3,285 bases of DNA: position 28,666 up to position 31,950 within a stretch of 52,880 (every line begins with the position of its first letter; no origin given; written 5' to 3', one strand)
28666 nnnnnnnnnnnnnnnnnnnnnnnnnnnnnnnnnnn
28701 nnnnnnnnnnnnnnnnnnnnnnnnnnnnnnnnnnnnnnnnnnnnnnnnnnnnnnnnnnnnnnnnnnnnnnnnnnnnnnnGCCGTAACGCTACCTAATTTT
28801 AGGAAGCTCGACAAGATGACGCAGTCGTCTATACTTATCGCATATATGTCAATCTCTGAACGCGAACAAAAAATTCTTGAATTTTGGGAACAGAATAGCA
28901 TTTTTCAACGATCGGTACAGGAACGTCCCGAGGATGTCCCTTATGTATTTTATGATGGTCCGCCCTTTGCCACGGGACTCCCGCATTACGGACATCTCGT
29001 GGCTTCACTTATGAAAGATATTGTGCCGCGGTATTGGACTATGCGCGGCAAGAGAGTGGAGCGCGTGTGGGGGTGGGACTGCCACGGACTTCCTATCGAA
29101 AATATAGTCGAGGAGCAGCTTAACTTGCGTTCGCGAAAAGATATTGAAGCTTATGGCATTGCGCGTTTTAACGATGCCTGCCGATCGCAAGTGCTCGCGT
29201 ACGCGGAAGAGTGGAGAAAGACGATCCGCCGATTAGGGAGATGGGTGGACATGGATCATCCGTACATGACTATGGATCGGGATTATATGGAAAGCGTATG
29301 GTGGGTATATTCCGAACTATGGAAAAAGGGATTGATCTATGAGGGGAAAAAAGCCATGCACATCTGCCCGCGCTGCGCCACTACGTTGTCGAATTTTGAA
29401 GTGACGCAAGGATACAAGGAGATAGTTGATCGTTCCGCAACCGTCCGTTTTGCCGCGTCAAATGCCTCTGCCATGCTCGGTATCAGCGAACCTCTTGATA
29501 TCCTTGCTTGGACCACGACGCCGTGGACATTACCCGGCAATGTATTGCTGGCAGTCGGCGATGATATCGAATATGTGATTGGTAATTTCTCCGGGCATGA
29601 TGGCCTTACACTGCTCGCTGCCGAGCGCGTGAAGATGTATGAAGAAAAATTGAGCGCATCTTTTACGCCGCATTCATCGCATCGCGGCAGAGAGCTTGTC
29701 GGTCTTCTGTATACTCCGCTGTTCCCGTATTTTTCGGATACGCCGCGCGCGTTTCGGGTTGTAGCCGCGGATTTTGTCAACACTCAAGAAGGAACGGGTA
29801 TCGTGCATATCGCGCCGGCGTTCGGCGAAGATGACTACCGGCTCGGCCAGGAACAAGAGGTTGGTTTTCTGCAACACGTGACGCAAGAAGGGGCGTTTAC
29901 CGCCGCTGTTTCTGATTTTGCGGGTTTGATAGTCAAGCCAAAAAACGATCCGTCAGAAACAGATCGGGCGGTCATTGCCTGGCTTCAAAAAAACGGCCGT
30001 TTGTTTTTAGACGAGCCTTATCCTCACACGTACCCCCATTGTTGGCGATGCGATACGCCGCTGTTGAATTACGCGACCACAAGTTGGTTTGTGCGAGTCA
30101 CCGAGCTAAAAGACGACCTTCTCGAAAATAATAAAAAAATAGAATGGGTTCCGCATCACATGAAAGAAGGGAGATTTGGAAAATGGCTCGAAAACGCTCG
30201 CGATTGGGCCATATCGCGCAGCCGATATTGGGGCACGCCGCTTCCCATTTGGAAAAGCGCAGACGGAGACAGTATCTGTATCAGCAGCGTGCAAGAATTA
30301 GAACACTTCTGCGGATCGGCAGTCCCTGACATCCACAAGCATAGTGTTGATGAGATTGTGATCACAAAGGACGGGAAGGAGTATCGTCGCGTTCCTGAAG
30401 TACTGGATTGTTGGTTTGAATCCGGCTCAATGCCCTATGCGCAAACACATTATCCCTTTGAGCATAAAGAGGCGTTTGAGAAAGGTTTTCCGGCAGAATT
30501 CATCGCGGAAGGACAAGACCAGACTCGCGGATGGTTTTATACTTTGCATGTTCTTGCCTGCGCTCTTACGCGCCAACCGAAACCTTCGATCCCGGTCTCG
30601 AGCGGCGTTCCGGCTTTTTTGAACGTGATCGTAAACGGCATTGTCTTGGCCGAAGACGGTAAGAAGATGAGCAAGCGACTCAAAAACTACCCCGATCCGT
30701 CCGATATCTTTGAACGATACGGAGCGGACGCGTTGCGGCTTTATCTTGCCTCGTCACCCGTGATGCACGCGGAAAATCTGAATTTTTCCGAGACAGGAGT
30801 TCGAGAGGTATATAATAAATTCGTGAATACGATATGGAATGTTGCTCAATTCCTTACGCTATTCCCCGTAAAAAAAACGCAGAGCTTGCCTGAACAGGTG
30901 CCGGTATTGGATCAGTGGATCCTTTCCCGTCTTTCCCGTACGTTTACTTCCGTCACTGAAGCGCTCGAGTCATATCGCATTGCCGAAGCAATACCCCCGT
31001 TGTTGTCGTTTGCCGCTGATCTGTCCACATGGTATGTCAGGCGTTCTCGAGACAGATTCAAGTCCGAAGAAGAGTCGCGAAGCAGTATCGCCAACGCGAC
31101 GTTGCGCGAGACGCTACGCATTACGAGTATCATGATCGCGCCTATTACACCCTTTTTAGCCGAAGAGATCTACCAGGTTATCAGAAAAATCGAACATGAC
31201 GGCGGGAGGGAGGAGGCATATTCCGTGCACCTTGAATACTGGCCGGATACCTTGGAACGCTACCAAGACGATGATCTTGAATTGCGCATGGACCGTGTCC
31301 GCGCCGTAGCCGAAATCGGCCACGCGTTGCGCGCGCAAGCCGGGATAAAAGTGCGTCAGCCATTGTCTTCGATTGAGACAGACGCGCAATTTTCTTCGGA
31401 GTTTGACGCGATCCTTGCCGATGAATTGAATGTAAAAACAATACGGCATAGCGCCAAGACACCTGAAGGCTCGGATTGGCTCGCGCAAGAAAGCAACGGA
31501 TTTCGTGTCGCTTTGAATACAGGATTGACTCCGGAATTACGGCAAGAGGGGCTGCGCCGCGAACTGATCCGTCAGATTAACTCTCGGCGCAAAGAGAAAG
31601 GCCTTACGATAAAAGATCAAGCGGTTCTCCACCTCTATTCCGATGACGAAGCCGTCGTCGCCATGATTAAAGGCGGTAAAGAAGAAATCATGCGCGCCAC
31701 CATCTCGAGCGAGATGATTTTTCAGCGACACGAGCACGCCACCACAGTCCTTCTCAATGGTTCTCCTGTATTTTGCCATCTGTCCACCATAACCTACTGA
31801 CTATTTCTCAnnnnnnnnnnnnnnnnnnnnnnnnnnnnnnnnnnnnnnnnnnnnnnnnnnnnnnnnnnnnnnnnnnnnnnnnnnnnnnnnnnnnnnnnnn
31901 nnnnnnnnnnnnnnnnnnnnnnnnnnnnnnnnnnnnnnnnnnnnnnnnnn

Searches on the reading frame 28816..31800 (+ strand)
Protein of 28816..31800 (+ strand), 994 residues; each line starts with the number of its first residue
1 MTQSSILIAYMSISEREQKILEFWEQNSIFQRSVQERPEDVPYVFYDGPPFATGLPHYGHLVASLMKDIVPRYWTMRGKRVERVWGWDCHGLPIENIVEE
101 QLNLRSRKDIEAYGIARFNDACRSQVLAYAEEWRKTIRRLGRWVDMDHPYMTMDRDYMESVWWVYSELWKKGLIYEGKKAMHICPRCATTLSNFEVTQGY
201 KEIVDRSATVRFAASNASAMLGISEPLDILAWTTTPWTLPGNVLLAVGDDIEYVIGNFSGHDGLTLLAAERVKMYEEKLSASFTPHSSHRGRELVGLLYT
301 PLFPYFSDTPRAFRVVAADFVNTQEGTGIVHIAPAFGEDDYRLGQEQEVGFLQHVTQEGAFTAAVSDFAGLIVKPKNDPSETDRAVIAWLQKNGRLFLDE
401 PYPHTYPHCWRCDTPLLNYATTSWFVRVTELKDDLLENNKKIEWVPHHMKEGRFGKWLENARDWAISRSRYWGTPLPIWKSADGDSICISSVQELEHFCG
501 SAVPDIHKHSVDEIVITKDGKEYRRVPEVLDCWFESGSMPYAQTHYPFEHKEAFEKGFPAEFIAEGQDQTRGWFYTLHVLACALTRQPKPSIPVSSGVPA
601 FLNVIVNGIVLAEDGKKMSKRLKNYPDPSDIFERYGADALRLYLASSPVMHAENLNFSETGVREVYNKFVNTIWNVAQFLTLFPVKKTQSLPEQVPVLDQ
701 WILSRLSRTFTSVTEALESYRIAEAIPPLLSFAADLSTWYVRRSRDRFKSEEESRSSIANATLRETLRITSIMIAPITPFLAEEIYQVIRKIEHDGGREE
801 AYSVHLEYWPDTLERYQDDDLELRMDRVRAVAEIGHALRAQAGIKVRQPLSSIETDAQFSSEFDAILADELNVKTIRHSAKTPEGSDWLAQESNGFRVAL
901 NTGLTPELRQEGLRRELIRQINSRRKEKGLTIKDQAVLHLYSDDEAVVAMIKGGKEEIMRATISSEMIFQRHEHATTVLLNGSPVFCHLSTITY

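Call 57: search_protein_families(library=pfam, proteins=[window:28816-31800:+], max_evalue=0.00001)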
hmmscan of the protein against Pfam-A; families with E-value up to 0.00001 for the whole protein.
window:28816-31800:+ (994 aa): 4 families
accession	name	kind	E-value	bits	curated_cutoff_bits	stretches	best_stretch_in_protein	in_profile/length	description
PF00133.28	tRNA-synt_1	-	1.8e-140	468.8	22.7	1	19-655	1-413/414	tRNA synthetases class I (I, L, M and V)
PF08264.19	Anticodon_1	-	2.2e-32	112.4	25.1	1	699-851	1-145/148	Anticodon-binding domain of tRNA ligase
PF09334.17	tRNA-synt_1g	-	6.6e-21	75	20.1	1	50-196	8-135/391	tRNA synthetases class I (M)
PF19302.4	DUF5915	-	1.3e-16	61.2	27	1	886-984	90-187/195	Domain of unknown function (DUF5915)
